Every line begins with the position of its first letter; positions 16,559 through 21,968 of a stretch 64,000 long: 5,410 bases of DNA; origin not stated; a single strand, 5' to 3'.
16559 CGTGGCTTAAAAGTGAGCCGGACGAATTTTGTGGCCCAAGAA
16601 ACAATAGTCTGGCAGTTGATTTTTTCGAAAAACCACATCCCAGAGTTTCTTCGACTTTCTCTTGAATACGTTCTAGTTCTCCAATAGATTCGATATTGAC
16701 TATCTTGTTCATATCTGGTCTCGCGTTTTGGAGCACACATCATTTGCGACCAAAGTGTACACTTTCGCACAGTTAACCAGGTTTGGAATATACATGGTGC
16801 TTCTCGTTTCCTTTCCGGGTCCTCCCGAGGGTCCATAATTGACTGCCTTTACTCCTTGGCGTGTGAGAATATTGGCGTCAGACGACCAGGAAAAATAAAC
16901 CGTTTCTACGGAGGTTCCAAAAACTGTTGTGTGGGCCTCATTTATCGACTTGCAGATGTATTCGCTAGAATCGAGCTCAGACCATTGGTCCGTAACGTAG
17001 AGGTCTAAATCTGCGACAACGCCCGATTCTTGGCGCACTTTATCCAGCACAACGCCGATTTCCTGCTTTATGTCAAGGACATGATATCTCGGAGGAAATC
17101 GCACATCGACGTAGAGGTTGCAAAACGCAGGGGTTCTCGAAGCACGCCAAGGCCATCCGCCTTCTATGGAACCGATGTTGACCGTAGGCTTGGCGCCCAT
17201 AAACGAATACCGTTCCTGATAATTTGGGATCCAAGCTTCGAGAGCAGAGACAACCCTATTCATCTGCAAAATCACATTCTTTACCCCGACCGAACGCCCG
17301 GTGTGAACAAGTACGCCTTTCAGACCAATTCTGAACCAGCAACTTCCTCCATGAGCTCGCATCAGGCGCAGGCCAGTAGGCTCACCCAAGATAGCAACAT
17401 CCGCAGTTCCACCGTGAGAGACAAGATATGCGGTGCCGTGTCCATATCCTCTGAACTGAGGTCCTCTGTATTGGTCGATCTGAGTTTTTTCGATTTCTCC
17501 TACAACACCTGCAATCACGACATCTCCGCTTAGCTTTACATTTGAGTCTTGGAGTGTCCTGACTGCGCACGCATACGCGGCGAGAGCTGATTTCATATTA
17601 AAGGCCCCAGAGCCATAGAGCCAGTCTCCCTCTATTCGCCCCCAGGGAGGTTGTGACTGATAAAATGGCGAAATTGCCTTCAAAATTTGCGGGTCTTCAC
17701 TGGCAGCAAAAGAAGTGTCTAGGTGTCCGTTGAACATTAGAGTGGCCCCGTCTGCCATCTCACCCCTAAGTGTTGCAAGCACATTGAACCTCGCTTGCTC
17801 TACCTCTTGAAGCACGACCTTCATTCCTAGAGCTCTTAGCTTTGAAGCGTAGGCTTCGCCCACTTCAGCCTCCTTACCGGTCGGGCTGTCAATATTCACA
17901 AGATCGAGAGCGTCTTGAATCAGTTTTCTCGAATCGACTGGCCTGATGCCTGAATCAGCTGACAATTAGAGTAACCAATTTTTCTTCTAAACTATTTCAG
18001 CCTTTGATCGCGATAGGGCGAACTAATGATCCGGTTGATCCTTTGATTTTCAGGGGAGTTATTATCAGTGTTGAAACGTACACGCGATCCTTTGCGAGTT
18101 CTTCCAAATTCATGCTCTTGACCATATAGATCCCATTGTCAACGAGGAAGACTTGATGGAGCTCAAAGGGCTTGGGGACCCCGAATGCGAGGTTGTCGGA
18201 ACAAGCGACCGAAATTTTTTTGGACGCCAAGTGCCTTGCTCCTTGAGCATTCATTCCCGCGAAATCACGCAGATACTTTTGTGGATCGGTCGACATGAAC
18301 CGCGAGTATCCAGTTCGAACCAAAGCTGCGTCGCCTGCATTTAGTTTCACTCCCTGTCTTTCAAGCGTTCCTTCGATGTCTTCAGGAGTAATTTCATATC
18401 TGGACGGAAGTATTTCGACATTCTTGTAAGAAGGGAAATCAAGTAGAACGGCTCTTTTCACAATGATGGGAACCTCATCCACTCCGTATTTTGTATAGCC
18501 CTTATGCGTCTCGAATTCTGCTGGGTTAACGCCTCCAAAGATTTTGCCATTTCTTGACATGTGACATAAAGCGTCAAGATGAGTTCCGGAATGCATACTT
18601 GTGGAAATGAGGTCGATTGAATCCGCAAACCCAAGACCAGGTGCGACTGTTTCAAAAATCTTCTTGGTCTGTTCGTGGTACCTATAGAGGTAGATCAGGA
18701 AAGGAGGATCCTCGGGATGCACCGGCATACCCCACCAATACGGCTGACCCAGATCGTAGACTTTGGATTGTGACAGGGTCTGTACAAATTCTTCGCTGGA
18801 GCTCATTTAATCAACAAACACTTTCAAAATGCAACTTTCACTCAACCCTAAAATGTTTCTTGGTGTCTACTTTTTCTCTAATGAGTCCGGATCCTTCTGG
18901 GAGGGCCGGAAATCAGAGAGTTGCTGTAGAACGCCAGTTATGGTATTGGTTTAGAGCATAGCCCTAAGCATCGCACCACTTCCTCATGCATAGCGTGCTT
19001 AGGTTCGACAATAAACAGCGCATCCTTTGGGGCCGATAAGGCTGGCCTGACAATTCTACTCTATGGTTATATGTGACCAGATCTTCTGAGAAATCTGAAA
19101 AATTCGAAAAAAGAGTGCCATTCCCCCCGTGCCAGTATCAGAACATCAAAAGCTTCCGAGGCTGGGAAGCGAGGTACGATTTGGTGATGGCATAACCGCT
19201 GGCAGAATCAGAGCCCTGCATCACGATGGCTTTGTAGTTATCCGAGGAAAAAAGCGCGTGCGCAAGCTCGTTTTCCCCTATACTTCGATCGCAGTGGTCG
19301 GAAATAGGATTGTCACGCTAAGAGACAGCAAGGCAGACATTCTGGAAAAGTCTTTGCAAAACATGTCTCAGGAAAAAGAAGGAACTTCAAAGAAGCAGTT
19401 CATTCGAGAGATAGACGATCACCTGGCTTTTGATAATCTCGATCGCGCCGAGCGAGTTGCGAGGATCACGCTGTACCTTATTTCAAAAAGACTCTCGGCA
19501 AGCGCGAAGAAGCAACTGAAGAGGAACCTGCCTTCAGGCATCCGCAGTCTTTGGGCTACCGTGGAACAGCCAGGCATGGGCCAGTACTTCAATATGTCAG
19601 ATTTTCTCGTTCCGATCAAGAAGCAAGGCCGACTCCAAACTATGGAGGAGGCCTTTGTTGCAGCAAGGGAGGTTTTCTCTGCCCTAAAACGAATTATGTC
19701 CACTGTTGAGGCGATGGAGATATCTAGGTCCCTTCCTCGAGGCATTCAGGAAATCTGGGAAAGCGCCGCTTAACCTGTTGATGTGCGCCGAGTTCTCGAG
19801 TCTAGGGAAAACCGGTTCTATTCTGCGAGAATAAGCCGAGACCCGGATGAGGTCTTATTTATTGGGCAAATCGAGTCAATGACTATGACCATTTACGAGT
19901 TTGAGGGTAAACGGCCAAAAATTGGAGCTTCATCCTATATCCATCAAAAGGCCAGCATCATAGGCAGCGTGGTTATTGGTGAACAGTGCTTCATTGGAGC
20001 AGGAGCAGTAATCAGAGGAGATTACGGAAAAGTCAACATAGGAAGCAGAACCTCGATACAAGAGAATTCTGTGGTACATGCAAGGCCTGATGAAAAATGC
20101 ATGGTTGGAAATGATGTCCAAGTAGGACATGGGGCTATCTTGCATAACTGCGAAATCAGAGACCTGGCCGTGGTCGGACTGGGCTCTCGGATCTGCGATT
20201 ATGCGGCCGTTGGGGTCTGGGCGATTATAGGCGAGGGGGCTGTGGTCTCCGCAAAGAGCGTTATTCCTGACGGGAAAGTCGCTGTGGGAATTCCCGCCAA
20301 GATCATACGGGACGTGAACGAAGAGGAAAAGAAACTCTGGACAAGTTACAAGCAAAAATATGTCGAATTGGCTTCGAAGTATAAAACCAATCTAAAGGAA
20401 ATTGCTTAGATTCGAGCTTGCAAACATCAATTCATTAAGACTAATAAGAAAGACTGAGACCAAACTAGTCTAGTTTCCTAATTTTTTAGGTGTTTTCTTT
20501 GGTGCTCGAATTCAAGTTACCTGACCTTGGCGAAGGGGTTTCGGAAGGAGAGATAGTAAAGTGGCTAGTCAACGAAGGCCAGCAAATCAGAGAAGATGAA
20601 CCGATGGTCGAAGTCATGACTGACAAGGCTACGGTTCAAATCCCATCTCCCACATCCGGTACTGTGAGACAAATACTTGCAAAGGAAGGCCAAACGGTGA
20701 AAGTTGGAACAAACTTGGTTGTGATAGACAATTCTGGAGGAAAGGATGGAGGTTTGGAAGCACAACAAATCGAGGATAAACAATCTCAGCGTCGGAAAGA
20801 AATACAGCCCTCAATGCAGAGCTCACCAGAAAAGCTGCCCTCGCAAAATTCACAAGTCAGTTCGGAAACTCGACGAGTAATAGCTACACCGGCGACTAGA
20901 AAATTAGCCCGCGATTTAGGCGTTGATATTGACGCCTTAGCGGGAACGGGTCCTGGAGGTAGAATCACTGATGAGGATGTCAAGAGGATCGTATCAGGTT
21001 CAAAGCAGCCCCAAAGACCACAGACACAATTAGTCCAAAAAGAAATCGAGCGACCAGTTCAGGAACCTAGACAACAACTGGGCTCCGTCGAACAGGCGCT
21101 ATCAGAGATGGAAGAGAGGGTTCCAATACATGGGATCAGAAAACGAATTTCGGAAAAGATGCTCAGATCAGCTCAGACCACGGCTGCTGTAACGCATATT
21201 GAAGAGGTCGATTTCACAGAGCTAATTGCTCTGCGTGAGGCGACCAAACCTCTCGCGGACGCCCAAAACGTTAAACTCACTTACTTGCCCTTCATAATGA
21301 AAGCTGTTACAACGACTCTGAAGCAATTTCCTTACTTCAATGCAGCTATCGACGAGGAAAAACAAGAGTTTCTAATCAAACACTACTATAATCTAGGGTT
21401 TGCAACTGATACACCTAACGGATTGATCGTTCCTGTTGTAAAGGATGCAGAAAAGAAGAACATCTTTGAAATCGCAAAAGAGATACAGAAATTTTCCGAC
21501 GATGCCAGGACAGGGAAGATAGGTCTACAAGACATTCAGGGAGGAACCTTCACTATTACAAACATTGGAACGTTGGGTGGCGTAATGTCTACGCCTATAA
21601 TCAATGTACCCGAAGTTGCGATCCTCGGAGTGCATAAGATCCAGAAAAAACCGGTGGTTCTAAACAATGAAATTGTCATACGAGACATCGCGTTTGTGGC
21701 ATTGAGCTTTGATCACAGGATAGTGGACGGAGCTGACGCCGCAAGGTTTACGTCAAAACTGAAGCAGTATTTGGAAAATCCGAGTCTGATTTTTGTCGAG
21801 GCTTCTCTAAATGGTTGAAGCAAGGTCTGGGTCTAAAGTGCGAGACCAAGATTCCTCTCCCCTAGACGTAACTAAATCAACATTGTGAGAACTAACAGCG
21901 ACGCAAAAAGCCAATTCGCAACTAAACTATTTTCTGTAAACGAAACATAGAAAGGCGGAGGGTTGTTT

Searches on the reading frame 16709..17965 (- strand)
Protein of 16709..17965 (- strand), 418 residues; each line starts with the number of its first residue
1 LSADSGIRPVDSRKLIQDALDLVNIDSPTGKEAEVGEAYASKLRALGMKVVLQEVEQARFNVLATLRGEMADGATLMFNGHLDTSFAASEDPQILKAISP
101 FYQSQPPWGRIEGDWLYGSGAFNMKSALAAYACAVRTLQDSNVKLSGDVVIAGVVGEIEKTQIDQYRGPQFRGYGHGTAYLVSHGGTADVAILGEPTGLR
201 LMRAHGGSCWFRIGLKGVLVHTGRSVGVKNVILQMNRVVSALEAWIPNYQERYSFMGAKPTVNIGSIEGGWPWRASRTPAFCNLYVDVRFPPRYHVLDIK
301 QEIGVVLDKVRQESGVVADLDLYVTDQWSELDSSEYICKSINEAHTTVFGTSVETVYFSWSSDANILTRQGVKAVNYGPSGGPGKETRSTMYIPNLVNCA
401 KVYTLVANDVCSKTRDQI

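Call 30: search_protein_families(library=pfam, proteins=[window:16709-17965:-])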
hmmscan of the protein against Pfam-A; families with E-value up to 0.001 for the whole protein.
window:16709-17965:- (418 aa): 2 families
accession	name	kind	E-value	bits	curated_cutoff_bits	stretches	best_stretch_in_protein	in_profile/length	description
PF07687.19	M20_dimer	-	1.1e-11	45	21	1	204-309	2-101/107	Peptidase dimerisation domain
PF01546.33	Peptidase_M20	-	1.8e-11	44.8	24.6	1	77-407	1-204/206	Peptidase family M20/M25/M40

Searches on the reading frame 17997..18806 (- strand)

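Call 30: search_protein_families(library=pfam, proteins=[window:17997-18806:-])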
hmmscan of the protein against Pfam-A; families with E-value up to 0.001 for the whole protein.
window:17997-18806:- (269 aa): 1 family
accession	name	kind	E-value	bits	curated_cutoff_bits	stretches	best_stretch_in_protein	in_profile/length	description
PF04199.19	Cyclase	-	6.6e-24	85.2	23.1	1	17-208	1-140/142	Putative cyclase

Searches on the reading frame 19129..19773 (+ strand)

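Call 12: search_protein_families(library=pfam, proteins=[window:19129-19773:+])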
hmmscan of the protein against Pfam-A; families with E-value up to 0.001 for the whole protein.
window:19129-19773:+ (214 aa): 1 family
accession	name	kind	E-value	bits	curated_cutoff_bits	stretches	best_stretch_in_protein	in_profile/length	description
PF10025.14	DUF2267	-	7.8e-17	62.1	29.8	1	89-208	2-121/122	Uncharacterized conserved protein (DUF2267)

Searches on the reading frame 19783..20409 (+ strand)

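Call 12: search_protein_families(library=pfam, proteins=[window:19783-20409:+])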
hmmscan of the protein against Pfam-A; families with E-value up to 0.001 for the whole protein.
window:19783-20409:+ (208 aa): 2 families
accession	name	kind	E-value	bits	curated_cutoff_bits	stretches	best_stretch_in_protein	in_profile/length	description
PF00132.30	Hexapep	-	4.6e-15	55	27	1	45-79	2-36/36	Bacterial transferase hexapeptide (six repeats)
PF25084.1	LbH_EIF2B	-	3e-10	40.5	54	1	83-163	21-101/105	EIF2B subunit epsilon LbH domain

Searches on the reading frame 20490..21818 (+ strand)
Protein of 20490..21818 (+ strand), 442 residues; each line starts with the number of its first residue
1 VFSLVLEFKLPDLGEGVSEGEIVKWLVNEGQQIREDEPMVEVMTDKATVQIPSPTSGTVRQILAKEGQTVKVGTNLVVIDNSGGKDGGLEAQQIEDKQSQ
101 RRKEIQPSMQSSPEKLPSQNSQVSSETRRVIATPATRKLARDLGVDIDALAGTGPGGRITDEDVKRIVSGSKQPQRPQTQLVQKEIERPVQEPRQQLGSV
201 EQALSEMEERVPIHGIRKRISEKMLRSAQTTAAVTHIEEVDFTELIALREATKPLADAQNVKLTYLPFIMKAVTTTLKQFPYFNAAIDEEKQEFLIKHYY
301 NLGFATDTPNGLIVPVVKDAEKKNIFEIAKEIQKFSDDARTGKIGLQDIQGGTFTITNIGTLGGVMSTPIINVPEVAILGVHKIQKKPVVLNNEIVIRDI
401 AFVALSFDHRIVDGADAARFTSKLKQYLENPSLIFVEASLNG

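Call 12: search_protein_families(library=pfam, proteins=[window:20490-21818:+])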
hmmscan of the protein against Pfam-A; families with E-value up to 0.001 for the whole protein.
window:20490-21818:+ (442 aa): 4 families
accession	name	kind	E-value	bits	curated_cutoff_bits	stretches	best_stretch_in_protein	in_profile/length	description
PF00198.28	2-oxoacid_dh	-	1.3e-89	300.1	23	1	207-435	3-231/232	2-oxoacid dehydrogenases acyltransferase (catalytic domain)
PF00364.28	Biotin_lipoyl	-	6.2e-23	80.9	22.1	1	7-79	2-73/73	Biotin-requiring enzyme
PF02817.22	E3_binding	-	1.3e-15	57.7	23.7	1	130-165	1-36/36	e3 binding domain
PF13533.13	Biotin_lipoyl_2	-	1.5e-06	28.3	29.8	1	49-80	1-32/32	Biotin-lipoyl like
